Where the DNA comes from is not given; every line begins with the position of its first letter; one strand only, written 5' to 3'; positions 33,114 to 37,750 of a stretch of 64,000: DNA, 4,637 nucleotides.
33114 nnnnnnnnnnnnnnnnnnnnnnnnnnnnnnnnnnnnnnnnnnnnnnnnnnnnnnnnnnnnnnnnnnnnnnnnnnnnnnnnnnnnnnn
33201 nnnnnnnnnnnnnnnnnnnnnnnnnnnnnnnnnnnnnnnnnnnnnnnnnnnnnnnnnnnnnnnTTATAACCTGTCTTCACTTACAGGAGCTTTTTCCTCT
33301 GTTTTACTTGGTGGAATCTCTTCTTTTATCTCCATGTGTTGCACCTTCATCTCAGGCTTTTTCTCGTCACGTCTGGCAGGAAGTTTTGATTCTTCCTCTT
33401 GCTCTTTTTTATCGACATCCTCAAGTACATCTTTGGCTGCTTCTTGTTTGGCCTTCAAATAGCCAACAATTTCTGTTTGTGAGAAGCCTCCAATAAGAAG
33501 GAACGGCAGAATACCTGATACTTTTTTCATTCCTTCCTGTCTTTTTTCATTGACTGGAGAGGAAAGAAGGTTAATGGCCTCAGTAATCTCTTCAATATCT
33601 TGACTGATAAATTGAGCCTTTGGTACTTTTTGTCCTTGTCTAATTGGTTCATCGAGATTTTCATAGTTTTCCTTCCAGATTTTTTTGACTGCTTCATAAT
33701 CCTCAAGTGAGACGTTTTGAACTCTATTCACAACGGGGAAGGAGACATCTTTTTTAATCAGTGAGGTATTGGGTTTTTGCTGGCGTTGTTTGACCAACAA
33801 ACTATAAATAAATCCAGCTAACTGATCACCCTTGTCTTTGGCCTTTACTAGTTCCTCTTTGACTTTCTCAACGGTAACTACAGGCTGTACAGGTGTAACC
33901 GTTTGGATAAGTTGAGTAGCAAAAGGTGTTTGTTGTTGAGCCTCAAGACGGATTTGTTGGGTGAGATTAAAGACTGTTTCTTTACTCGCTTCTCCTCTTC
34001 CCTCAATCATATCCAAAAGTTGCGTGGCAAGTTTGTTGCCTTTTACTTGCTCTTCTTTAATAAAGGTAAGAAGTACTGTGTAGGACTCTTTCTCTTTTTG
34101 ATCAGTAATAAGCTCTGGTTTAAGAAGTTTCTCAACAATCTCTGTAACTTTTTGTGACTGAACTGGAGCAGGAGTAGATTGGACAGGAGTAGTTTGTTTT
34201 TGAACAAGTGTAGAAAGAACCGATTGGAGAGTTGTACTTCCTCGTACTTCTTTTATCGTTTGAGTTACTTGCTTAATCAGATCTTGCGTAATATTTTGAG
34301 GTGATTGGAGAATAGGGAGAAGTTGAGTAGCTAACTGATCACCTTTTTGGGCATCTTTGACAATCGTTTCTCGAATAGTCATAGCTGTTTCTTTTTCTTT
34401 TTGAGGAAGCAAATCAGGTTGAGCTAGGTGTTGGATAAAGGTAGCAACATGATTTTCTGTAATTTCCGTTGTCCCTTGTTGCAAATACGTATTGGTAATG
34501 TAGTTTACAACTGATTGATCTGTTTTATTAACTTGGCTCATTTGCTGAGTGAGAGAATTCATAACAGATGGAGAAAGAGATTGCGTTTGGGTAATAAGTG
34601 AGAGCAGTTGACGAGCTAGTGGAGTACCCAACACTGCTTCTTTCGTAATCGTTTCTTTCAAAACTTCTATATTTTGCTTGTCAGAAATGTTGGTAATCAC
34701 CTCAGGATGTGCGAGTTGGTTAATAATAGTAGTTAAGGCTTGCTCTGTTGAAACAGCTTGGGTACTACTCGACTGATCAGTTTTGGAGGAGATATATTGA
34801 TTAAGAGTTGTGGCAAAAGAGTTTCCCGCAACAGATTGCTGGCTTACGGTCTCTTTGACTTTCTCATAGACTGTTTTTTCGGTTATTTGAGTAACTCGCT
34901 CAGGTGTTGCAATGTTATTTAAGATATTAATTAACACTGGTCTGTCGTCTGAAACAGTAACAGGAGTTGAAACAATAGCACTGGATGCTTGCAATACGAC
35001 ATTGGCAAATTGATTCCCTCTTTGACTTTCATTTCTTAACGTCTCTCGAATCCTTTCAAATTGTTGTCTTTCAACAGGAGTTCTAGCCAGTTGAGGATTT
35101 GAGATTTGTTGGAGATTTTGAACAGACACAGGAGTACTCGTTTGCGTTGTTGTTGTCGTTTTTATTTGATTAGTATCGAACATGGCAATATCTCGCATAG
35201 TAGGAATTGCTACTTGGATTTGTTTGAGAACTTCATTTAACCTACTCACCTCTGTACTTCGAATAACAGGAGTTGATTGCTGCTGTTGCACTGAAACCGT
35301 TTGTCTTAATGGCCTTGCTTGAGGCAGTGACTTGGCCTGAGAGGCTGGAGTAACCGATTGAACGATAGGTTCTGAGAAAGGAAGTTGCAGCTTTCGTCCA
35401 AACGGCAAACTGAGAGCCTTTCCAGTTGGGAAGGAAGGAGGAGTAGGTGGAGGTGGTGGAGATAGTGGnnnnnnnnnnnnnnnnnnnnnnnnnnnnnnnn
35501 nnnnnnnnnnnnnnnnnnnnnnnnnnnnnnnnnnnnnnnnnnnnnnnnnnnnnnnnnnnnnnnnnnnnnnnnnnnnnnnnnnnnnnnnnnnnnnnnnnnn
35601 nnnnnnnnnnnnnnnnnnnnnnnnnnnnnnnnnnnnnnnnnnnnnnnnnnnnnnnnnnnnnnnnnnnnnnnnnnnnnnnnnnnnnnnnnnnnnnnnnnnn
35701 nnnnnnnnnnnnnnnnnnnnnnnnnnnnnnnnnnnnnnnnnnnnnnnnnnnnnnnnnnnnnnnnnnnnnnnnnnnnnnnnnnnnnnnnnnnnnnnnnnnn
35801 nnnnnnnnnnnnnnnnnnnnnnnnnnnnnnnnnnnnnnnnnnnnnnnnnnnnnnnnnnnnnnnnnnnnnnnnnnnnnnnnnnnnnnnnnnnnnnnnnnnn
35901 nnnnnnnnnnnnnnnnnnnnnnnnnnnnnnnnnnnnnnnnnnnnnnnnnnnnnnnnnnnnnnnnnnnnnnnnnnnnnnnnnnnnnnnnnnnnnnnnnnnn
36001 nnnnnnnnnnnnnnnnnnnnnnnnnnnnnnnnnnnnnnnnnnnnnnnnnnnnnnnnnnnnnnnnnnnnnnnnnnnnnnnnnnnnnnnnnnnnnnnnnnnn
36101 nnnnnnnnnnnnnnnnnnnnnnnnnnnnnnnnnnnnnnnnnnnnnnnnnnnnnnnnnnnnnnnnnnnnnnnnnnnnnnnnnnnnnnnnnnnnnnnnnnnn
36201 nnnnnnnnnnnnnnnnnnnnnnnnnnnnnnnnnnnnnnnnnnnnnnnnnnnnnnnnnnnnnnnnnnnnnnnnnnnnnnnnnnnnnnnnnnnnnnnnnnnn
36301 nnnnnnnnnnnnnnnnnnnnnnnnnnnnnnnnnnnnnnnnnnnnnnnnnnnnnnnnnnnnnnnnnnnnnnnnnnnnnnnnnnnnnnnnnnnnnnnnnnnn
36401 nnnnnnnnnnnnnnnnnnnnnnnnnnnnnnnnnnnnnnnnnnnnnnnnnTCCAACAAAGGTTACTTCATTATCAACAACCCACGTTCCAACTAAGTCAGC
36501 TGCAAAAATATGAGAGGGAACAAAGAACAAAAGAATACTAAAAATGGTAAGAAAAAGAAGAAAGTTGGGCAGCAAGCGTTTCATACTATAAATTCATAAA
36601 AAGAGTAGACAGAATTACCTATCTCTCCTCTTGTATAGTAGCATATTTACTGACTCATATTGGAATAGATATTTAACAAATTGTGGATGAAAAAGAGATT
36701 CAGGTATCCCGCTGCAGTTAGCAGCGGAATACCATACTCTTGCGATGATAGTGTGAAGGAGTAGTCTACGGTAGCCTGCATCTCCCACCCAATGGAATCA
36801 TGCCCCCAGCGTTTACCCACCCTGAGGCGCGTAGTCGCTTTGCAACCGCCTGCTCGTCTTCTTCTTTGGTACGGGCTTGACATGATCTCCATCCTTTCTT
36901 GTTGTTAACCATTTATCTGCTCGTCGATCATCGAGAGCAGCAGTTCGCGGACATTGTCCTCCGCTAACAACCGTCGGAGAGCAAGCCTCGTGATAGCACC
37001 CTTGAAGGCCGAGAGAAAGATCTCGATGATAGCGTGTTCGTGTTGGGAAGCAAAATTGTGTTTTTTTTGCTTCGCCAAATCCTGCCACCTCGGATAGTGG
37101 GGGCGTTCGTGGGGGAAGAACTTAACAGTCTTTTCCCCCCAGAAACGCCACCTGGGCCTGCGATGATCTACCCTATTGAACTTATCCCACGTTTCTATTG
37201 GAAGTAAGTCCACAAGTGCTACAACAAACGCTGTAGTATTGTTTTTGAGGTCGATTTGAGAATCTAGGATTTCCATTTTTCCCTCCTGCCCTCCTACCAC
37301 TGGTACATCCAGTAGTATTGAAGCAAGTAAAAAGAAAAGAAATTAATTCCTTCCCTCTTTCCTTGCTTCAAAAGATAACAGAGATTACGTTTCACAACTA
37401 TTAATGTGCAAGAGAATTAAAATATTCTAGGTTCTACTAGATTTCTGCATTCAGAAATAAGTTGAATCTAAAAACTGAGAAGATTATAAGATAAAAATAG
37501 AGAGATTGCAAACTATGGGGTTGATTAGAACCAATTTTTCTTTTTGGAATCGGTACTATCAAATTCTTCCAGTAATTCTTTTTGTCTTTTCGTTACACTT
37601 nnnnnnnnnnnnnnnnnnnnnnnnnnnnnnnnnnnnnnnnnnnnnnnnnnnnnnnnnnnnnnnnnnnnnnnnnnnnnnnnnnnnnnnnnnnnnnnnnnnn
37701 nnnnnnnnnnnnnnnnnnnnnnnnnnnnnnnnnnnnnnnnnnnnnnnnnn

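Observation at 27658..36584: Four-gene membrane-associated Hsp100 operon downstream of hrcA-grpE-dnaK-dnaJ: candidate undescribed membrane proteostasis or export system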

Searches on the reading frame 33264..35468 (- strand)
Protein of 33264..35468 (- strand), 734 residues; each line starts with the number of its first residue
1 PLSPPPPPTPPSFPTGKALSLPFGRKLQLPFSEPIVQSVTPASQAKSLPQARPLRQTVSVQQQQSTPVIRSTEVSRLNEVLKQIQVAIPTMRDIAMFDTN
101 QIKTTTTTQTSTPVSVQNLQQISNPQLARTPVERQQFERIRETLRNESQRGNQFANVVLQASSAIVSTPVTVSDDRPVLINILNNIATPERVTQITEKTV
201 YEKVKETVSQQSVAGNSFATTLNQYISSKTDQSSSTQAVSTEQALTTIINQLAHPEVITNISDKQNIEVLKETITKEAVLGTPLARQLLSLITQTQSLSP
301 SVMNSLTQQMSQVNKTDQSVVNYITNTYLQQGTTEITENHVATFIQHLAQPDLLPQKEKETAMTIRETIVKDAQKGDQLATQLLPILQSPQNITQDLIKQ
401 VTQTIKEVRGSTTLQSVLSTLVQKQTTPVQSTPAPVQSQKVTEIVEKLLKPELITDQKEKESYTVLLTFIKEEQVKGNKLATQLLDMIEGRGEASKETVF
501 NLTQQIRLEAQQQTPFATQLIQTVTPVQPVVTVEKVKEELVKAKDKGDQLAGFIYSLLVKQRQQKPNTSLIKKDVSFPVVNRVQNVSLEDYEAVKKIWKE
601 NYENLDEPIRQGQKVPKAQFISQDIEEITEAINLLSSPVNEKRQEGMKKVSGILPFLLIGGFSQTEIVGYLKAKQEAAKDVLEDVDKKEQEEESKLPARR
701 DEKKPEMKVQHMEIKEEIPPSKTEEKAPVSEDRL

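Call 94: search_solved_structures(query=window:33264-35468:-, max_evalue=1)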
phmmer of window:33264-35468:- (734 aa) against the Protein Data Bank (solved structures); distinct sequences matched with E-value up to 1: 0.

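Call 95: search_protein_families(library=ncbifam, proteins=[window:33264-35468:-], max_evalue=1)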
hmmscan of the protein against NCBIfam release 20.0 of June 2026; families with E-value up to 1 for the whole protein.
window:33264-35468:- (734 aa): 1 family
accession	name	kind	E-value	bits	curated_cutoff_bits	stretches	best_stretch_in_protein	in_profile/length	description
TIGR00916.1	2A0604s01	subfamily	0.31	10.6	148.6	1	137-171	162-196/231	SecD/SecF family protein translocase subunit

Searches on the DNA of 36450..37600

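Call 66: search_rna_families(source=window, start=36450, end=37600, threshold=evalue, max_evalue=1)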
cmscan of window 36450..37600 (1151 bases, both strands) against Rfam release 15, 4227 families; matches with E-value up to 1: 6.
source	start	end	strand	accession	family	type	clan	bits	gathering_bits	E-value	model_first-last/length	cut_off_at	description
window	37315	37428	-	RF01606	plasmodium_snoR31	Gene; snRNA; snoRNA; HACA-box;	-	31.8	60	0.038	1-145/145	no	small nucleolar RNA snoR31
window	37305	37385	-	RF04171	MIR1509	Gene; miRNA;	-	21.4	87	0.29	1-121/121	no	MIR1509 microRNA precursor family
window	37421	37485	+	RF00961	mir-581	Gene; miRNA;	-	20.5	100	0.45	1-89/89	no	mir-581 microRNA precursor family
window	37313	37377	-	RF03831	mir-627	Gene; miRNA;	-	20.2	86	0.21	1-87/87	no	mir-627 microRNA precursor family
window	37302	37387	-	RF04164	MIR1507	Gene; miRNA;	-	18.1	73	0.57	1-107/107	no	MIR1507 microRNA precursor family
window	36555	36611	+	RF02914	DUF805b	Cis-reg;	CL00115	15.5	35.6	0.27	1-35/35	no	DUF805b RNA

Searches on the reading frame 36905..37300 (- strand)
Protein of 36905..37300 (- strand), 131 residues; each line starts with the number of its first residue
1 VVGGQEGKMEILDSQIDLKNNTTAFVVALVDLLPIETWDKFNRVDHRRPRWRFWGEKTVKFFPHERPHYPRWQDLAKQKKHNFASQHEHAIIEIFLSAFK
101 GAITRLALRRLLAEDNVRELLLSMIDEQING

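Call 9: search_protein_families(library=pfam, proteins=[window:36905-37300:-], max_evalue=0.001)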
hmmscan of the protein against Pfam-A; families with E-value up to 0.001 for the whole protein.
window:36905-37300:- (131 aa): 0 families

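Call 95: search_protein_families(library=ncbifam, proteins=[window:36905-37300:-], max_evalue=1)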
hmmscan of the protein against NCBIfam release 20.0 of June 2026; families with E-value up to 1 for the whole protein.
window:36905-37300:- (131 aa): 0 families
